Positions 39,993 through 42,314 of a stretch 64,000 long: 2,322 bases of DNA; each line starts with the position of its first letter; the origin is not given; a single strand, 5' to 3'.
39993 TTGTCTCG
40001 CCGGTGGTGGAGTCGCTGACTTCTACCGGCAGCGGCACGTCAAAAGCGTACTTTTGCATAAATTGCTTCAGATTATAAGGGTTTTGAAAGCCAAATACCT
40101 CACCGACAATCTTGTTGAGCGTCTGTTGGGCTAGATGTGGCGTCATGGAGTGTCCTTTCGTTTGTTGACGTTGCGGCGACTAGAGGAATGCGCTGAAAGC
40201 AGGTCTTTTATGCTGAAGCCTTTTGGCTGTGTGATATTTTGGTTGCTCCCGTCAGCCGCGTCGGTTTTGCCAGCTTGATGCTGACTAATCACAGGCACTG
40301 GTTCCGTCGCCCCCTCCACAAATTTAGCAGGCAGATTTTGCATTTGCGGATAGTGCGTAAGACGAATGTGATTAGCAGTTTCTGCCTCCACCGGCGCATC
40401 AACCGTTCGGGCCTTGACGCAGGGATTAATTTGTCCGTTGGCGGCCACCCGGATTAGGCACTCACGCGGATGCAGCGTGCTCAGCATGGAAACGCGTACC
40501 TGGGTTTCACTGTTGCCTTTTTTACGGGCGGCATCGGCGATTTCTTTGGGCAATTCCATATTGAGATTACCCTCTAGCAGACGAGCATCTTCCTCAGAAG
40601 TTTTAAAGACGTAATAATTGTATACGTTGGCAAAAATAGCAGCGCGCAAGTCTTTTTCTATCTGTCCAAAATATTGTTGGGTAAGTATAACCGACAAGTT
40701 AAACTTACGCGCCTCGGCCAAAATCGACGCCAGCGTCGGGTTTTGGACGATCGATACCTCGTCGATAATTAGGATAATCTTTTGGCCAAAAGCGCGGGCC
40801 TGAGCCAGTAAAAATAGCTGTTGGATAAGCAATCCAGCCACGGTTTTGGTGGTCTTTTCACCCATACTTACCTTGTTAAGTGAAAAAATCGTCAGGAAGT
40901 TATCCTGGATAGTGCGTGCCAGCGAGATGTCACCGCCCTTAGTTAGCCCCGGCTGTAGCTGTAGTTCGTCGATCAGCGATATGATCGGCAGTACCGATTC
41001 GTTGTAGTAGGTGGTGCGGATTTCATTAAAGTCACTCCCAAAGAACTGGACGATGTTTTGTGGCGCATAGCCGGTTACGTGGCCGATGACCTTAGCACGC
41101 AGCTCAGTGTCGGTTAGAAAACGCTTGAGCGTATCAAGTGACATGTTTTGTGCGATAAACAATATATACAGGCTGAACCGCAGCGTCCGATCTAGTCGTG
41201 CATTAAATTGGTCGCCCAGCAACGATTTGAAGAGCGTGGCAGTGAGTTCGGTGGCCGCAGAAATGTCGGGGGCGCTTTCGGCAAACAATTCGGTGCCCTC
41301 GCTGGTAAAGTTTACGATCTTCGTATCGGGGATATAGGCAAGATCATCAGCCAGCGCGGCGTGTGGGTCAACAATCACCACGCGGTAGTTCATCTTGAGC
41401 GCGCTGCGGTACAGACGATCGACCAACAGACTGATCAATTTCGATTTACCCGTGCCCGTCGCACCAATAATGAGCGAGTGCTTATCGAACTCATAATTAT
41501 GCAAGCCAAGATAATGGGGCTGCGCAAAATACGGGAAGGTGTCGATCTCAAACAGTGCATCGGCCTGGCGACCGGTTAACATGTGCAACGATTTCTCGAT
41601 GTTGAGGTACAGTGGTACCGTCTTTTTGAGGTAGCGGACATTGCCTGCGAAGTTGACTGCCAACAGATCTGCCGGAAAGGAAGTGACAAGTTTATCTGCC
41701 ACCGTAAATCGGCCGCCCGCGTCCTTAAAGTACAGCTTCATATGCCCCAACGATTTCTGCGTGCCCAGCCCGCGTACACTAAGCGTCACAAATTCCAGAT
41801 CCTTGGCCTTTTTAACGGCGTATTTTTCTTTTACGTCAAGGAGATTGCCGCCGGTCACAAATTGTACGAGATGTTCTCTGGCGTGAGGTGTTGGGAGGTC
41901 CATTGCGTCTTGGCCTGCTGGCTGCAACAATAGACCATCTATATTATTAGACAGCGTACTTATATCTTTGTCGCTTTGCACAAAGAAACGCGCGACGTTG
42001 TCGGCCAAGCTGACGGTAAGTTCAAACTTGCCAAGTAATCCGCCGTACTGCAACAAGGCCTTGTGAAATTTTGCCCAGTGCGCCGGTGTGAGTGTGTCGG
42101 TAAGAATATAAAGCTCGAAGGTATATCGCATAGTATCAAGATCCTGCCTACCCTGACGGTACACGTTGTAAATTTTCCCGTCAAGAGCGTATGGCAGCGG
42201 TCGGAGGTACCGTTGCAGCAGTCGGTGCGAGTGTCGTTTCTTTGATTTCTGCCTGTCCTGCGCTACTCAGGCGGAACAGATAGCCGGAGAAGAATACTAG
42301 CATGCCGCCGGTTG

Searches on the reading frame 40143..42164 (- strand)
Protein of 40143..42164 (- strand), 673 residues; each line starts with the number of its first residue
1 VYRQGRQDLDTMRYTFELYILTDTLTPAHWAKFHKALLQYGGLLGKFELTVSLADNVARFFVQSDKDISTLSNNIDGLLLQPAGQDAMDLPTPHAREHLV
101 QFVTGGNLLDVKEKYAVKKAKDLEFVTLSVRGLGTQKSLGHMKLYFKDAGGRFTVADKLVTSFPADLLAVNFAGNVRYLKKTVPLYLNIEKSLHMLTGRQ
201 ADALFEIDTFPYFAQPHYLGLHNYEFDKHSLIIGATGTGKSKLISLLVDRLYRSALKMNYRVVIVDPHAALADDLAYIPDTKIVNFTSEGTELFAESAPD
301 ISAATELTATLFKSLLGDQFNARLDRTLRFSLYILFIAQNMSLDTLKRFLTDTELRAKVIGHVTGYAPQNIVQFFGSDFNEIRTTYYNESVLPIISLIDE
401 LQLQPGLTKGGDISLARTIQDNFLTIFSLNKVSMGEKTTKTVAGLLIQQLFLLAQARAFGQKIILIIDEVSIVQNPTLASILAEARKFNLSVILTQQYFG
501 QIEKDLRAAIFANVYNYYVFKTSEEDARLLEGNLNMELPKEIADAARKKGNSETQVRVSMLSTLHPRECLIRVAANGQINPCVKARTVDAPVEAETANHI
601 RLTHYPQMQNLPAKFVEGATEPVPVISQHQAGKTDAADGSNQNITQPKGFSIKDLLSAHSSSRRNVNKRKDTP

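Call 3: search_protein_families(library=pfam, proteins=[window:40143-42164:-], max_evalue=0.01)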
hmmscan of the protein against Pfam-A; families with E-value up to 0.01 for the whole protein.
window:40143-42164:- (673 aa): 7 families
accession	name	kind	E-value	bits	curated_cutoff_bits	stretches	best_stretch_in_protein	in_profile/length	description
PF01935.23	DUF87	-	1.2e-09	39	23.2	1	226-268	22-61/220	Helicase HerA, central domain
PF10412.15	TrwB_AAD_bind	-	5.9e-09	35.7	20.5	2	452-525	235-313/387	Type IV secretion-system coupling protein DNA-binding domain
PF13604.12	AAA_30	-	2.7e-06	27.7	27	0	438-494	69-121/191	AAA domain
PF13401.12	AAA_22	-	0.00056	20.7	27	0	229-267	7-41/130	AAA domain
PF05707.18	Zot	-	0.0054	16.7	20.3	0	465-511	85-140/197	Zonular occludens toxin (Zot)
PF13245.12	AAA_19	-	0.0065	17.1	25.1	0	228-265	12-47/134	AAA domain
PF12846.13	AAA_10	-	0.0092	15.5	27.5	0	228-269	22-59/362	AAA-like domain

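Call 4: search_protein_families(library=ncbifam, proteins=[window:40143-42164:-], max_evalue=0.01)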
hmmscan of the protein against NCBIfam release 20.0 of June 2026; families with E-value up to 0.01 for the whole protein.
window:40143-42164:- (673 aa): 7 families
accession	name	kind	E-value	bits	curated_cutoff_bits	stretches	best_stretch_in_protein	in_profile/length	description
TIGR03925.1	T7SS_EccC_b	equivalog_domain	4.1e-06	25.4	346.55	1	223-292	357-423/564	type VII secretion protein EccCb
NF053655.1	CedD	equivalog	5.6e-06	25.3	600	1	218-274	212-264/527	DNA-translocating ATPase CedD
TIGR02759.1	TraD_Ftype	equivalog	1.3e-05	24.2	521.35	0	452-504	398-451/566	type IV conjugative transfer system coupling protein TraD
TIGR00929.1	VirB4_CagE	subfamily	0.00026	19.4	643.1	1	215-253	422-463/792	VirB4 family type IV secretion/conjugal transfer ATPase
NF045973.1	conju_CD1115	equivalog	0.00042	19.3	250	0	432-523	255-358/442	VirD4-like conjugal transfer protein, CD1115 family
TIGR03743.1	SXT_TraD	subfamily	0.00086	17.9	366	0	224-268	172-212/636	conjugative transfer system coupling protein TraD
TIGR03924.1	T7SS_EccC_a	equivalog_domain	0.0045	15.8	509.15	1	228-266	451-489/673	type VII secretion protein EccCa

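Call 8: find_homologous_proteins(query=window:40143-42164:-, max_evalue=0.001)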
Query window:40143-42164:- (673 aa): 1402 proteins with E <= 0.001 among 8000 candidates; the best 120 are listed.
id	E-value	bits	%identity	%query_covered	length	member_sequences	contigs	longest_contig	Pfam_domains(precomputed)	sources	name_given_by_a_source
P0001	0.0e+0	1467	100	98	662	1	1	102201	PF10412.16,PF01935.24,PF13604.13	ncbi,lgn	-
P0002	0.0e+0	1063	73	98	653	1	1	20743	PF10412.16,PF01935.24,PF13604.13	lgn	-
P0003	0.0e+0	1061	77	90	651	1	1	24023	PF10412.16,PF01935.24,PF13604.13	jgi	jgi:hypothetical protein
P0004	0.0e+0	1042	72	98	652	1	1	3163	PF10412.16,PF01935.24,PF13604.13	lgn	-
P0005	0.0e+0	1036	74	94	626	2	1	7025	PF10412.16,PF01935.24,PF13604.13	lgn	-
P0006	4.2e-279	945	65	98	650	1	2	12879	PF10412.16,PF01935.24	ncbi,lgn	-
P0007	1.2e-269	914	62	98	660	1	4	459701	PF10412.16,PF01935.24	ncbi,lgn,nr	ncbi:MAG TPA: DUF87 domain-containing protein [Candidatus Saccharimonadales bacterium]|nr:DUF87 doma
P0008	2.5e-268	910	67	90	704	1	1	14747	PF10412.16,PF01935.24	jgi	jgi:hypothetical protein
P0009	9.6e-267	904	61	98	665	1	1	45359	PF10412.16,PF01935.24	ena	-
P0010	5.9e-266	902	61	97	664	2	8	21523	PF10412.16,PF01935.24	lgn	-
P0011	6.0e-266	902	62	98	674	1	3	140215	PF10412.16,PF01935.24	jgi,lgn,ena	-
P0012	2.3e-265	900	61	98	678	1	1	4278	PF10412.16,PF01935.24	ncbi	-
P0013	8.8e-265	898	61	98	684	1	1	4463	PF10412.16,PF01935.24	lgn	-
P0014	5.0e-264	895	61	98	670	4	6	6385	PF10412.16,PF01935.24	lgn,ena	-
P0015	7.0e-264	895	62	98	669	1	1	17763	PF10412.16,PF01935.24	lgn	-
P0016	1.3e-262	891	61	98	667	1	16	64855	PF10412.16,PF01935.24,PF13604.13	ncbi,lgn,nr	ncbi:MAG: hypothetical protein QG553_359 [Patescibacteria group bacterium]|nr:hypothetical protein [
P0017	1.5e-262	891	61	98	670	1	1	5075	PF10412.16,PF01935.24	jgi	jgi:hypothetical protein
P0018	1.7e-262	890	61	98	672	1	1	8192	PF10412.16,PF01935.24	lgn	-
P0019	4.0e-262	889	62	94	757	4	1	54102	PF10412.16,PF01935.24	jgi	jgi:hypothetical protein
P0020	9.5e-262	888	61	98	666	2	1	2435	PF10412.16,PF01935.24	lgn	-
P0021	4.6e-261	886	59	98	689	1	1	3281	PF10412.16,PF01935.24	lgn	-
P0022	8.1e-261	885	60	98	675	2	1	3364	PF10412.16,PF01935.24,PF13401.13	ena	-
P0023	1.4e-260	884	59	98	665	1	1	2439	PF10412.16,PF01935.24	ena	-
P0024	5.0e-260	882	60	97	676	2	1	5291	PF10412.16,PF01935.24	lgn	-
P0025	1.2e-259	881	60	98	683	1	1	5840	PF10412.16,PF01935.24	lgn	-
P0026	3.0e-259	880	60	98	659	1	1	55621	PF10412.16,PF01935.24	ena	-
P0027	6.1e-259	879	59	98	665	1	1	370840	PF10412.16,PF01935.24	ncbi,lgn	-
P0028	6.2e-259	879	61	98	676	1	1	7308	PF10412.16,PF01935.24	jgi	jgi:hypothetical protein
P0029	1.3e-258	878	60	98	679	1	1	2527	PF10412.16,PF01935.24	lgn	-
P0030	1.5e-258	877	60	98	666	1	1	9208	PF10412.16,PF01935.24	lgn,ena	-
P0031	1.5e-258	877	58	98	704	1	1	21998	PF10412.16,PF01935.24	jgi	jgi:hypothetical protein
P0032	2.4e-258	877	59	98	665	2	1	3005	PF10412.16,PF01935.24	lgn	-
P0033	2.7e-258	877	58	98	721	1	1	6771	PF10412.16,PF01935.24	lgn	-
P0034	3.1e-258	876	58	98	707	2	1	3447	PF10412.16,PF01935.24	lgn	-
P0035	6.1e-258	875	60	98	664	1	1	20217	PF10412.16,PF01935.24,PF13604.13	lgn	-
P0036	7.2e-258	875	59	98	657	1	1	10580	PF10412.16,PF01935.24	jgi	jgi:hypothetical protein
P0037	1.1e-257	874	60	98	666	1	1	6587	PF10412.16,PF01935.24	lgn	-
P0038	1.6e-257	874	59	98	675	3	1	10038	PF10412.16,PF01935.24,PF13604.13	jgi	-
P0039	1.7e-257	874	60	98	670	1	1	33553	PF10412.16,PF01935.24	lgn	-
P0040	3.8e-257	873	59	98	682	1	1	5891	PF10412.16,PF01935.24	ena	-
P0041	5.5e-257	872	60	98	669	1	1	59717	PF10412.16,PF01935.24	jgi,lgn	-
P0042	6.0e-257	872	60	98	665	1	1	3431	PF10412.16,PF01935.24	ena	-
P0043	7.1e-257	872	58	97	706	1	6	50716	PF10412.16,PF01935.24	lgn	-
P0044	7.9e-257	872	58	97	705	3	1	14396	PF10412.16,PF01935.24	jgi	jgi:hypothetical protein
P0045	8.5e-257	872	60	98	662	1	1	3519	PF10412.16,PF01935.24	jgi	jgi:hypothetical protein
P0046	1.0e-256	871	59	98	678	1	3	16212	PF10412.16,PF01935.24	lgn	-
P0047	1.3e-256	871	59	98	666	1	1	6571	PF10412.16,PF01935.24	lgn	-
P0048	2.0e-256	870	59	98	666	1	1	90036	PF10412.16,PF01935.24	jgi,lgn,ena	-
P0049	4.3e-256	869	60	98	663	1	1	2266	PF10412.16,PF01935.24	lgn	-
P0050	7.7e-256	868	59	98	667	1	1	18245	PF10412.16,PF01935.24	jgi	jgi:hypothetical protein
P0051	1.7e-255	867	59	96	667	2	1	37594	PF10412.16,PF01935.24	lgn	-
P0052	3.0e-255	866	61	98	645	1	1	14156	PF10412.16,PF01935.24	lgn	-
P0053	4.1e-255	866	58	98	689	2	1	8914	PF10412.16,PF01935.24,PF13604.13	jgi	-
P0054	4.9e-255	866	58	98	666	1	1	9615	PF10412.16,PF01935.24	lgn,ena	-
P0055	6.8e-255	865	58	98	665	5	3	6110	PF10412.16,PF01935.24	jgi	jgi:hypothetical protein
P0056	2.4e-254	863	58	98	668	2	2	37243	PF10412.16,PF01935.24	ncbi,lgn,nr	ncbi:MAG TPA: DUF87 domain-containing protein [Candidatus Saccharimonadales bacterium]|nr:DUF87 doma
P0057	2.5e-254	863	60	98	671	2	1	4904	PF10412.16,PF01935.24,PF13604.13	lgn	-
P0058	3.2e-254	863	59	98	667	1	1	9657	PF10412.16,PF01935.24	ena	-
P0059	5.6e-254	862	56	98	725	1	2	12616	PF10412.16,PF01935.24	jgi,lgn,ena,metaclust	metaclust:\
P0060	6.7e-254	862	59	98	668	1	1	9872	PF10412.16,PF01935.24,PF13604.13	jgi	-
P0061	1.2e-253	861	60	98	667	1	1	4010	PF10412.16,PF01935.24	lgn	-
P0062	2.4e-253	860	60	98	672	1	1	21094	PF10412.16,PF01935.24,PF13604.13,PF13401.13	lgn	-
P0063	2.5e-253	860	59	97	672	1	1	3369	PF10412.16,PF01935.24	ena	-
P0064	2.8e-253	860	58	98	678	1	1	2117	PF10412.16,PF01935.24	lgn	-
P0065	3.9e-253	859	60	98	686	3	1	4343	PF10412.16,PF01935.24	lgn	-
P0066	4.3e-253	859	58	98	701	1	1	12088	PF10412.16,PF01935.24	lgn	-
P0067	4.8e-253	859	58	98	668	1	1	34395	PF10412.16,PF01935.24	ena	-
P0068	8.5e-253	858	58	99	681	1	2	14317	PF10412.16,PF01935.24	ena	-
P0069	9.9e-253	858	59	97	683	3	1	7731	PF10412.16,PF01935.24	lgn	-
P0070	1.8e-252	857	59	98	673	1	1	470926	PF10412.16,PF01935.24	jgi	jgi:hypothetical protein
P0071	2.1e-252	857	59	98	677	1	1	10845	PF10412.16,PF01935.24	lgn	-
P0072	2.7e-252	857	59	98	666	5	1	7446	PF10412.16,PF01935.24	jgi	jgi:hypothetical protein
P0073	2.9e-252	857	59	97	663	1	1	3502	PF10412.16,PF01935.24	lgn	-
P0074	4.1e-252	856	58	98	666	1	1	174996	PF10412.16,PF01935.24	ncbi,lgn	-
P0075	9.1e-252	855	64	87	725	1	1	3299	PF10412.16,PF01935.24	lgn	-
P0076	1.3e-251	854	60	98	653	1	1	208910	PF10412.16,PF01935.24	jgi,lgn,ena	-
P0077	2.0e-251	854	58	98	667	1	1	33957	PF10412.16,PF01935.24,PF13604.13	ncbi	-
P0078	3.0e-251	853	58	98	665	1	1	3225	PF10412.16,PF01935.24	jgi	jgi:hypothetical protein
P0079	3.5e-251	853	59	98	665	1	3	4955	PF10412.16,PF01935.24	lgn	-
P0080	3.7e-251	853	59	98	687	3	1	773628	PF10412.16,PF01935.24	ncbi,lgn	-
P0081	4.0e-251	853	60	98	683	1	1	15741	PF10412.16,PF01935.24,PF13604.13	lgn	-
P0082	5.2e-251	852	58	98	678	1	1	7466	PF10412.16,PF01935.24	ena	-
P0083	9.9e-251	852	57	98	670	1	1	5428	PF10412.16,PF01935.24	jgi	jgi:hypothetical protein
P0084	1.3e-250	851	58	98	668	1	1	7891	PF10412.16,PF01935.24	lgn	-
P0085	1.6e-250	851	59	98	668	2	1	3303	PF10412.16,PF01935.24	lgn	-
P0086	4.5e-250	849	57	98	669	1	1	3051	PF10412.16,PF01935.24,PF13401.13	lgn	-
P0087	5.4e-250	849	58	98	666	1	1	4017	PF10412.16,PF01935.24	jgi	jgi:hypothetical protein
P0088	1.9e-249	847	58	98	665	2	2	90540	PF10412.16,PF01935.24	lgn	-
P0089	2.3e-249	847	58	97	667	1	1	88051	PF10412.16,PF01935.24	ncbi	-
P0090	3.1e-249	847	58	98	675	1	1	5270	PF10412.16,PF01935.24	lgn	-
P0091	3.2e-249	847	59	98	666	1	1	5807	PF10412.16,PF01935.24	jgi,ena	-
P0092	6.4e-249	846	58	98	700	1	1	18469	PF10412.16,PF01935.24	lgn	-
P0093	6.7e-249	845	58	97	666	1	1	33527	PF10412.16,PF01935.24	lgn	-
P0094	7.1e-249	845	59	97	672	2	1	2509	PF10412.16,PF01935.24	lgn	-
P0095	8.8e-249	845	57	98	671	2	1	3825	PF10412.16,PF01935.24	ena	-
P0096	1.1e-248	845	58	98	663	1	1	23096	PF10412.16,PF01935.24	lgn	-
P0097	1.4e-248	844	58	98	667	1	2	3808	PF10412.16,PF01935.24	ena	-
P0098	1.8e-248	844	57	98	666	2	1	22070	PF10412.16,PF01935.24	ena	-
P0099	2.0e-248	844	58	97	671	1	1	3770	PF10412.16,PF01935.24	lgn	-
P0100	2.7e-248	843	57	97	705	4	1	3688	PF10412.16,PF01935.24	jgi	jgi:hypothetical protein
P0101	5.0e-248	843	59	98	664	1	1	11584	PF10412.16,PF01935.24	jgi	jgi:hypothetical protein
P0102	5.7e-248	842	57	98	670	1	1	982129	PF10412.16,PF01935.24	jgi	jgi:hypothetical protein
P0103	7.3e-248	842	59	97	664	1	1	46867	PF10412.16,PF01935.24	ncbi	-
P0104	1.6e-247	841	59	98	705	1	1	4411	PF10412.16,PF01935.24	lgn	-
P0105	3.5e-247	840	57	98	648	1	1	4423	PF10412.16,PF01935.24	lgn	-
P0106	4.4e-247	839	58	97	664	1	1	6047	PF10412.16,PF01935.24,PF13604.13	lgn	-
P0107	4.5e-247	839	56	98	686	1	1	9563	PF10412.16,PF01935.24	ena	-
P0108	4.9e-247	839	58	98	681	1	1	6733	PF10412.16,PF01935.24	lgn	-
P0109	7.8e-247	839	57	98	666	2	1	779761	PF10412.16,PF01935.24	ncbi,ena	-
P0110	1.0e-246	838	60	90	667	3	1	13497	PF10412.16,PF01935.24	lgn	-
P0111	1.1e-246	838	57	99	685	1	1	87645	PF10412.16,PF01935.24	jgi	jgi:hypothetical protein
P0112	4.3e-246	836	57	98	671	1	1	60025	PF10412.16,PF01935.24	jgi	jgi:hypothetical protein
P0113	6.6e-246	836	57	98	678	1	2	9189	PF10412.16,PF01935.24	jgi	jgi:hypothetical protein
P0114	6.6e-246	836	60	90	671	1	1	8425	PF10412.16,PF01935.24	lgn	-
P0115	8.6e-246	835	57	98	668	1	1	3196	PF10412.16,PF01935.24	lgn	-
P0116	2.0e-245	834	57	98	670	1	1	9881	PF10412.16,PF01935.24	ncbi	ncbi:MAG: DUF87 domain-containing protein [Candidatus Saccharimonadales bacterium]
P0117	2.1e-245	834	57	99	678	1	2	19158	PF10412.16,PF01935.24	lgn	-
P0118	4.2e-245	833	57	97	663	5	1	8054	PF10412.16,PF01935.24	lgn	-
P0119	4.3e-245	833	57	98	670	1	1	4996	PF10412.16,PF01935.24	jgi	jgi:hypothetical protein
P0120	4.6e-245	833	62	90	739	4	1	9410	PF10412.16,PF01935.24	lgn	-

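Call 9: find_encoding_contigs(protein=P0007, flank=10000, max_places=2)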
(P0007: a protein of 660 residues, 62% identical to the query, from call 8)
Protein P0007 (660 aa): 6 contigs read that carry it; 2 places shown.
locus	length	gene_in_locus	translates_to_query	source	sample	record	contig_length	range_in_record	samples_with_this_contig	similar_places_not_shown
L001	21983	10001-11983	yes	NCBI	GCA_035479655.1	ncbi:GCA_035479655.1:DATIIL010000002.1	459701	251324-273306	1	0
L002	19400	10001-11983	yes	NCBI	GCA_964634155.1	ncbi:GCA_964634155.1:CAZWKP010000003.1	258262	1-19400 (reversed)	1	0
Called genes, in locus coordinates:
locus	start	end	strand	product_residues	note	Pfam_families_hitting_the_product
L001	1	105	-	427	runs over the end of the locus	PF20030:bpMoxR, PF07726:AAA_3 (weak), PF07728:AAA_5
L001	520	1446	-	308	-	PF01145:Band_7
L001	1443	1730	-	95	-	-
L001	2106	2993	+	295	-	-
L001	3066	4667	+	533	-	PF03023:MurJ, PF01943:Polysacc_synt, PF13440:Polysacc_synt_3, PF01554:MatE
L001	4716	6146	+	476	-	PF03734:YkuD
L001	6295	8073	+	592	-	PF00009:GTP_EFTU, PF01926:MMR_HSR1 (weak), PF03144:GTP_EFTU_D2 (weak), PF00679:EFG_C, PF06421:LepA_C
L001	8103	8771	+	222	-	PF00625:Guanylate_kin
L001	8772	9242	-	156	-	PF00578:AhpC-TSA, PF08534:Redoxin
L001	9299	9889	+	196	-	PF00406:ADK (faint), PF02224:Cytidylate_kin (weak), PF13189:Cytidylate_kin2, PF13207:AAA_17, PF13238:AAA_18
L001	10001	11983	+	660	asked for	PF01935:DUF87 (weak), PF10412:TrwB_AAD_bind (faint)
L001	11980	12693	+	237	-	-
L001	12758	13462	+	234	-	PF03444:WHD_HrcA (weak), PF01628:HrcA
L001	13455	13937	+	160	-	PF01025:GrpE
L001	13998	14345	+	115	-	-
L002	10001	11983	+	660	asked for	PF01935:DUF87 (weak), PF10412:TrwB_AAD_bind (faint)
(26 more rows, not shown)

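Call 10: find_encoding_contigs(protein=P0102, flank=10000, max_places=2)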
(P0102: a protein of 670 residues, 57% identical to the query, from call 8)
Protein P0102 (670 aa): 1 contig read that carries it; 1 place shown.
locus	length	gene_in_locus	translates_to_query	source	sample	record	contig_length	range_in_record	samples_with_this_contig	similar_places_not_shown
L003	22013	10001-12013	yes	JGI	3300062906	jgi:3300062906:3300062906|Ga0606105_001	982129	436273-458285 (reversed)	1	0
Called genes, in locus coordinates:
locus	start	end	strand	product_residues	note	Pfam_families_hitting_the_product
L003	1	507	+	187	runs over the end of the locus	PF04011:LemA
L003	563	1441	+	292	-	PF01435:Peptidase_M48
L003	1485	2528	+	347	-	-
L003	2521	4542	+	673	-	PF22745:Nlig-Ia, PF01653:DNA_ligase_aden, PF00633:HHH (faint), PF03120:OB_DNA_ligase, PF14520:HHH_5 (faint), PF12826:HHH_2, PF00533:BRCT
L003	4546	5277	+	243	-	-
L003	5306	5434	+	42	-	-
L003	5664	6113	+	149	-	PF14342:DUF4396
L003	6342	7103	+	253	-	PF01145:Band_7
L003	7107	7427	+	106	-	PF01503:PRA-PH (weak), PF03819:MazG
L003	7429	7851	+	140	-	PF00293:NUDIX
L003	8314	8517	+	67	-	PF18930:DUF5679 (weak)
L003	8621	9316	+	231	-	-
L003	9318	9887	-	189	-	PF14417:MEDS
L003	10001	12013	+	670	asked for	PF01935:DUF87, PF10412:TrwB_AAD_bind (faint)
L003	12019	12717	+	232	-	-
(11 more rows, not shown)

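Call 11: search_solved_structures(query=window:40143-42164:-, max_evalue=1, show_alignments=2)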
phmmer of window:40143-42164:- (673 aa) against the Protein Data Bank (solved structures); distinct sequences matched with E-value up to 1: 7.
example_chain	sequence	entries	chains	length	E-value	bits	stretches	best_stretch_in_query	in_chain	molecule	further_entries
8wiv_A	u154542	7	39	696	0.0068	17.9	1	226-335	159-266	Helicase HerA central domain-containing protein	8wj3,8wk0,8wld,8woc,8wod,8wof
1gl6_A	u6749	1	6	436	0.13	13.7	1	228-273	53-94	ATPASE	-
1e9r_A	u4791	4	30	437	0.13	13.7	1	228-273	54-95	CONJUGAL TRANSFER PROTEIN TRWB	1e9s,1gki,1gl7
7ab4_A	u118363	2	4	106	0.37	12.2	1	298-354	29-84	Predicted transcriptional regulator, XRE family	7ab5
7ab3_A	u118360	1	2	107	0.37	12.2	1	298-354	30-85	Predicted transcriptional regulator, XRE family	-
4nh0_A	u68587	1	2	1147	0.52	11.7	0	228-253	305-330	Cell divisionFtsK/SpoIIIE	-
7y18_A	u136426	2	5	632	0.98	10.8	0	142-252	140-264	Polynucleotide 5'-hydroxyl-kinase GRC3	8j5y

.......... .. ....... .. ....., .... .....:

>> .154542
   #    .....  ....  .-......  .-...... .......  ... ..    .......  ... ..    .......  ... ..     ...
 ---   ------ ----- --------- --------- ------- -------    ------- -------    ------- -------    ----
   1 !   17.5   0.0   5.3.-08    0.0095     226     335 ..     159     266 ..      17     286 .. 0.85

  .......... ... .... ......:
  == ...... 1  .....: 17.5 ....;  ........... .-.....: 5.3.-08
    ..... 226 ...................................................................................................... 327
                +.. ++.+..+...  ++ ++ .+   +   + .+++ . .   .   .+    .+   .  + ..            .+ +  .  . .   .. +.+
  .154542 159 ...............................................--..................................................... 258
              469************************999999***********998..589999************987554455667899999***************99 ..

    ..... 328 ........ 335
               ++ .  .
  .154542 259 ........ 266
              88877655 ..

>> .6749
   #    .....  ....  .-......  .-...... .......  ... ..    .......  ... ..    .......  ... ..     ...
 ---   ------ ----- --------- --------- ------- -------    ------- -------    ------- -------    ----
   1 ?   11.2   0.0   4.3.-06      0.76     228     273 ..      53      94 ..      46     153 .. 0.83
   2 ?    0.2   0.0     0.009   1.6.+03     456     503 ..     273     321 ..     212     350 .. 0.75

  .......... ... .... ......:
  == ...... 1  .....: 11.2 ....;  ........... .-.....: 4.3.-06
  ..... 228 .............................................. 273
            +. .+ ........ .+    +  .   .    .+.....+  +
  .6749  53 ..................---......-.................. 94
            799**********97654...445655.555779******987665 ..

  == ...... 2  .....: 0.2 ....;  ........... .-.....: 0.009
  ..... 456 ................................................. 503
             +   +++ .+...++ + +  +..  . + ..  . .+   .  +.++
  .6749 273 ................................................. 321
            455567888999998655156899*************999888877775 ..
